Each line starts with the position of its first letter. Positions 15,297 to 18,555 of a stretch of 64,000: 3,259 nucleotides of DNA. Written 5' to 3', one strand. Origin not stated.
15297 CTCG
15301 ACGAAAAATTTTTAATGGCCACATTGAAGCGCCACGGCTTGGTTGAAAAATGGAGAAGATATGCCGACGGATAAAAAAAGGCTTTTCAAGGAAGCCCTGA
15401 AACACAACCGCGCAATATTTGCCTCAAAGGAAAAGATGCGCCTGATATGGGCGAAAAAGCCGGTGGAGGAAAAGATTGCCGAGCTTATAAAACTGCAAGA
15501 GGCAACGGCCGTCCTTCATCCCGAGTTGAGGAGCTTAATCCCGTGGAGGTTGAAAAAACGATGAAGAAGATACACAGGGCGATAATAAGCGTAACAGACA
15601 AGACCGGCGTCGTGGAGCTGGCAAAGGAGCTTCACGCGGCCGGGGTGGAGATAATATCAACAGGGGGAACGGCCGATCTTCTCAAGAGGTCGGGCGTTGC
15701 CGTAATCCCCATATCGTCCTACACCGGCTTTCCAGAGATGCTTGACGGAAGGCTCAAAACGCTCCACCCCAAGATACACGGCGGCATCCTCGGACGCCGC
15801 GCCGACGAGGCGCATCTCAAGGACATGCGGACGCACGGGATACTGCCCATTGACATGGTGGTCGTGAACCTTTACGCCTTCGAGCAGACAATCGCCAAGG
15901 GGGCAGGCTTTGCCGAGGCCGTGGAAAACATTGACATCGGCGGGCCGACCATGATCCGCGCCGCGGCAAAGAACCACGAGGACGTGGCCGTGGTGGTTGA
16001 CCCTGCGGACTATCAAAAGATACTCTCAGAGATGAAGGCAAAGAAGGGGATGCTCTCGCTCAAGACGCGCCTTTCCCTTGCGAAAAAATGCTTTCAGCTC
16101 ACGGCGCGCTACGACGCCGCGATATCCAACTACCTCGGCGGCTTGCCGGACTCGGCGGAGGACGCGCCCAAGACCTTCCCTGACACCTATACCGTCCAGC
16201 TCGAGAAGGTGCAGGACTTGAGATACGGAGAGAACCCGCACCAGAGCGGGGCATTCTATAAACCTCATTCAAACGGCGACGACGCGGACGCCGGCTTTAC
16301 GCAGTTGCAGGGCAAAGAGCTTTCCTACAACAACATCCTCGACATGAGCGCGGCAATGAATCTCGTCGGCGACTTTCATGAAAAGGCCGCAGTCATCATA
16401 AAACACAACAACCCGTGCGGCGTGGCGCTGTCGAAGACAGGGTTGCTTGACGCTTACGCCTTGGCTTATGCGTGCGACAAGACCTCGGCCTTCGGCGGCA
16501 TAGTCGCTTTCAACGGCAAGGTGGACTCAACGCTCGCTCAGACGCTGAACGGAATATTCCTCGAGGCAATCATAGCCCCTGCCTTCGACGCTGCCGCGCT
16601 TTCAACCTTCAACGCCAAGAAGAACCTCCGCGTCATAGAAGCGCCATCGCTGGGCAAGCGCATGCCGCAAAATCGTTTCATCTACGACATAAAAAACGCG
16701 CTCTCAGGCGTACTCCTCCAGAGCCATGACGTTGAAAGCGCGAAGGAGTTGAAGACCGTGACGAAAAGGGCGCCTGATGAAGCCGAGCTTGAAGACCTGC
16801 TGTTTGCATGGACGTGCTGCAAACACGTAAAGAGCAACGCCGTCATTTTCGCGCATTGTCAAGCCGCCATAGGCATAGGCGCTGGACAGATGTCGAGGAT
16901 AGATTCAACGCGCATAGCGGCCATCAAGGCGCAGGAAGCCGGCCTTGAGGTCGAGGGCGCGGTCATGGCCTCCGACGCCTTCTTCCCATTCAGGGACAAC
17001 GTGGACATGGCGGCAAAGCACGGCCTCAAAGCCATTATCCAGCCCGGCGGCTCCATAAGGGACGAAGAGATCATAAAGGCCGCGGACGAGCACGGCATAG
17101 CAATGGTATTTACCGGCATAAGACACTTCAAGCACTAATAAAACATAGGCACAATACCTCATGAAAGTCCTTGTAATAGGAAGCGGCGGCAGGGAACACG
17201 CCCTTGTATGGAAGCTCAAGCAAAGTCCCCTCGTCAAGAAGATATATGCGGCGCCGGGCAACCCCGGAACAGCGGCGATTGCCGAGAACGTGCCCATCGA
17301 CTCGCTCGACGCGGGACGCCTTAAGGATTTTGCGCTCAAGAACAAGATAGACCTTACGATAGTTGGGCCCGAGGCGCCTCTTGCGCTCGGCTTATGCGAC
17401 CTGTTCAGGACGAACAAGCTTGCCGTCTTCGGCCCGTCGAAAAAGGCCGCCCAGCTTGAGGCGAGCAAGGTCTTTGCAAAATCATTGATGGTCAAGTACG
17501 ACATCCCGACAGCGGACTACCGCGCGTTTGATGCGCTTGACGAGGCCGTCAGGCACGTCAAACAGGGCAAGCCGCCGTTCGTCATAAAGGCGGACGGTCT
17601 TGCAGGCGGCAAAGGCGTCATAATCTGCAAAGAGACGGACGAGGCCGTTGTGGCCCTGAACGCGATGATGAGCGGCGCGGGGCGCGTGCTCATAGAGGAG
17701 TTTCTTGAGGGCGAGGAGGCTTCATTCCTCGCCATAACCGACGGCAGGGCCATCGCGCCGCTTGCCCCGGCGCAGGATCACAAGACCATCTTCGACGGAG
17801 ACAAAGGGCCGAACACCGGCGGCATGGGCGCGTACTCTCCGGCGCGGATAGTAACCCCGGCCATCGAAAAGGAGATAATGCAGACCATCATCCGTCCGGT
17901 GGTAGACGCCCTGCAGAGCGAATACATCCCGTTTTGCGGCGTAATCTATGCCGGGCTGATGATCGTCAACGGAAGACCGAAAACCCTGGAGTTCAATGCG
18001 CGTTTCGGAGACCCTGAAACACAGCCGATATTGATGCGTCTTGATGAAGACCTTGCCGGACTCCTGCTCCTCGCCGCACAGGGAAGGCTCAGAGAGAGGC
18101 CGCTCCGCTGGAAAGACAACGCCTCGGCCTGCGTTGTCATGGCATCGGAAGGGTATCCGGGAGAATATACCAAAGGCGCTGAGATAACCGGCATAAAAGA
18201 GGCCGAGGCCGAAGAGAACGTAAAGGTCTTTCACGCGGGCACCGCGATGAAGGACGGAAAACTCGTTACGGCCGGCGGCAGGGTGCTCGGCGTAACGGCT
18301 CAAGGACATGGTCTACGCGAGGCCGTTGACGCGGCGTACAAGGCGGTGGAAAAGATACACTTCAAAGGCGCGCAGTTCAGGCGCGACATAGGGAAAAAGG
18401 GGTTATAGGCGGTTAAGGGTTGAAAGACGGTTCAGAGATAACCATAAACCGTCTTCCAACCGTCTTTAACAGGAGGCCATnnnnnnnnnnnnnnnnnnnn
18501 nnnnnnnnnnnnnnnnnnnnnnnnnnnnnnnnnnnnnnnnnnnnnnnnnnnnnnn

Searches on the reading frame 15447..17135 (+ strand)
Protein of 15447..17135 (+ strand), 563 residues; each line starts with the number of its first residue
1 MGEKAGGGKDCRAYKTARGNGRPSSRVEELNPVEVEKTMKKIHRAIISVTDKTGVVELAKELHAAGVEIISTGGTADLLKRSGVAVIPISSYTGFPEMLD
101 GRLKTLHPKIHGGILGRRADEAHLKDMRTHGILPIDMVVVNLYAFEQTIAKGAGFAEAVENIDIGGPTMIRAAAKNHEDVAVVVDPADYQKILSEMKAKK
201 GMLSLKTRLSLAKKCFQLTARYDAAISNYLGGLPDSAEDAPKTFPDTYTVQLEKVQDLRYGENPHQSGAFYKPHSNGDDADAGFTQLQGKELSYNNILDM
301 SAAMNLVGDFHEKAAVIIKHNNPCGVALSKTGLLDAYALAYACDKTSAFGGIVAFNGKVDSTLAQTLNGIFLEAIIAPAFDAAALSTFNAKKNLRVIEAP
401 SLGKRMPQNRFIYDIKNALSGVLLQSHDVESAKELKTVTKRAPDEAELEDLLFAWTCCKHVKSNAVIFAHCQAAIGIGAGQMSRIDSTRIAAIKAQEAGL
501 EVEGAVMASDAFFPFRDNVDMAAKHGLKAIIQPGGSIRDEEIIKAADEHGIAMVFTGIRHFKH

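Call 33: search_protein_families(library=pfam, proteins=[window:15447-17135:+], max_evalue=0.00001)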
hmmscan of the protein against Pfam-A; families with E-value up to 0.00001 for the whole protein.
window:15447-17135:+ (563 aa): 2 families
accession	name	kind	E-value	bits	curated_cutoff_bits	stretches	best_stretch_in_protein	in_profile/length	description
PF01808.24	AICARFT_IMPCHas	-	4.9e-118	394.5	25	1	173-494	1-311/311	AICARFT/IMPCHase bienzyme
PF02142.27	MGS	-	1.1e-23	83.6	24.1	1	54-168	1-94/94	MGS-like domain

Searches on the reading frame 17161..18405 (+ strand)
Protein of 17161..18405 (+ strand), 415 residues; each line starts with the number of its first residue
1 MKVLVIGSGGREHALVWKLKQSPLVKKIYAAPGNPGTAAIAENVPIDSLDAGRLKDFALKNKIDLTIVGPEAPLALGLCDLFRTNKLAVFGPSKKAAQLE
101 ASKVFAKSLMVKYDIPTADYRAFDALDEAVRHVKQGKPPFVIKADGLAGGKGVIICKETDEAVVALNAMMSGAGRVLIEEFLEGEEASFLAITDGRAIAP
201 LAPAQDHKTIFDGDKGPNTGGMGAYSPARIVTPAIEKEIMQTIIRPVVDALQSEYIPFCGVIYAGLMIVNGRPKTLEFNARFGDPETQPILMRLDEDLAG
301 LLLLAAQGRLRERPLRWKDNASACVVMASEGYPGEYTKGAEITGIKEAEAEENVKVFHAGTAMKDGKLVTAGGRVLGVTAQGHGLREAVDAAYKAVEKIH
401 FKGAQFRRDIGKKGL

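Call 33: search_protein_families(library=pfam, proteins=[window:17161-18405:+], max_evalue=0.00001)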
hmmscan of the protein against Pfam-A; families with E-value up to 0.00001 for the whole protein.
window:17161-18405:+ (415 aa): 5 families
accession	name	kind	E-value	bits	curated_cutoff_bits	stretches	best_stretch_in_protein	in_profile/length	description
PF01071.24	GARS_A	-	1.2e-70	237.7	27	1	101-287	1-194/194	Phosphoribosylglycinamide synthetase, ATP-grasp (A) domain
PF02844.21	GARS_N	-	5.1e-40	136.7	29.5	1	1-100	1-100/100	Phosphoribosylglycinamide synthetase, N domain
PF02843.22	GARS_C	-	2.2e-36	124.5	34.8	1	323-413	2-92/92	Phosphoribosylglycinamide synthetase, C domain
PF02655.19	ATP-grasp_3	-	1e-06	29.3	23.2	1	135-283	29-158/160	ATP-grasp domain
PF02786.22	CPSase_L_D2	-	8.7e-06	25.8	19.8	0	103-184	2-91/211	Carbamoyl-phosphate synthase L chain, ATP binding domain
